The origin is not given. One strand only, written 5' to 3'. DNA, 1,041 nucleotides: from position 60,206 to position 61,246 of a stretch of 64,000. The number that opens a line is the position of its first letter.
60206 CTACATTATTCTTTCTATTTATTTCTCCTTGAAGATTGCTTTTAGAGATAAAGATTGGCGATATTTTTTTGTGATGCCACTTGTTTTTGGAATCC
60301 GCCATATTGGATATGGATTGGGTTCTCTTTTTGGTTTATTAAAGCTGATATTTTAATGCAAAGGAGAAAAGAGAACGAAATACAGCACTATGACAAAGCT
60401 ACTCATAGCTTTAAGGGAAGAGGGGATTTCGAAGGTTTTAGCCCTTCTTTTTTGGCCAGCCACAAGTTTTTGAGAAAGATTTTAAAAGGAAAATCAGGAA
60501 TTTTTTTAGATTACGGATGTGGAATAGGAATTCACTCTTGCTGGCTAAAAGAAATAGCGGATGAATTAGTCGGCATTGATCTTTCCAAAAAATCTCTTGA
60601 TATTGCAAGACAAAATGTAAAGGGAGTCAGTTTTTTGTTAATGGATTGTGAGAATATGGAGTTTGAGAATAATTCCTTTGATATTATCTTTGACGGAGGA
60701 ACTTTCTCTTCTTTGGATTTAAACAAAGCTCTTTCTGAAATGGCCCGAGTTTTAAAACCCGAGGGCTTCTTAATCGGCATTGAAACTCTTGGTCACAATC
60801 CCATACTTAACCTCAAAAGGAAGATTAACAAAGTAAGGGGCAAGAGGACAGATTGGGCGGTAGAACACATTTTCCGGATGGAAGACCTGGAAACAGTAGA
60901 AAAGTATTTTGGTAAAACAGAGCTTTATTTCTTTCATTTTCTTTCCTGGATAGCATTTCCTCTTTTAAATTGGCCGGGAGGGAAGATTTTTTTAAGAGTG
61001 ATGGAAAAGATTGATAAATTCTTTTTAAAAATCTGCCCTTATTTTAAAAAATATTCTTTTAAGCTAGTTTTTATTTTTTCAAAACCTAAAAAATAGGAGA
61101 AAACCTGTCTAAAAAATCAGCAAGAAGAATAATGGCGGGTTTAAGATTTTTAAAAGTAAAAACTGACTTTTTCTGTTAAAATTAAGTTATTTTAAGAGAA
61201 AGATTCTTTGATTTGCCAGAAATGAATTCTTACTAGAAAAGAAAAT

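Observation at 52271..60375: ~430-bp perfect direct repeats bracketing a 7.7-kb variable segment; alternative methyltransferase alleles fused to an identical leader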

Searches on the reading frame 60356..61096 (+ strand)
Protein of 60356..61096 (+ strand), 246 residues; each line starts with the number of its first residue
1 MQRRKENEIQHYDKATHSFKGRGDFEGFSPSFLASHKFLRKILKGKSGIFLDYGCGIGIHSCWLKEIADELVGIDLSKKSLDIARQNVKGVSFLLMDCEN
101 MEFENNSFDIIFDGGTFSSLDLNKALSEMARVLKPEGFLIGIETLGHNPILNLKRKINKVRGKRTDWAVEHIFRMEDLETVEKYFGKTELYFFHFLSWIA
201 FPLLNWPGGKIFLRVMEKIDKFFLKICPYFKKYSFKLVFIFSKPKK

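Call 7: search_protein_families(library=pfam, proteins=[window:60356-61096:+])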
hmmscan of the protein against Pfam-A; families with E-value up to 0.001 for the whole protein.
window:60356-61096:+ (246 aa): 7 families
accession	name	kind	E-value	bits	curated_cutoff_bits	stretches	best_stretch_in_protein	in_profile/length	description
PF08241.18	Methyltransf_11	-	8.5e-22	78.1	21.2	1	51-140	1-94/95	Methyltransferase domain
PF13649.12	Methyltransf_25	-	4.7e-19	69.3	27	1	51-137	2-97/97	Methyltransferase domain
PF13847.12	Methyltransf_31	-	8.5e-16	58.4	27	1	49-140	6-108/145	Methyltransferase domain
PF08242.18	Methyltransf_12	-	3.2e-10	41.1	30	1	51-139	1-98/98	Methyltransferase domain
PF01209.24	Ubie_methyltran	-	5.4e-09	36.2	20.1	1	39-144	39-154/233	ubiE/COQ5 methyltransferase family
PF13489.12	Methyltransf_23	-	8.3e-07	29.3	27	1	42-145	16-120/164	Methyltransferase domain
PF05175.20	MTS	-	0.00011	22.3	23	1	36-93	21-80/170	Methyltransferase small domain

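Call 11: find_encoding_contigs(protein=window:60356-61096:+, flank=10000, max_places=10)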
Protein window:60356-61096:+ (246 aa): no gene with exactly this product is on record in the collection.
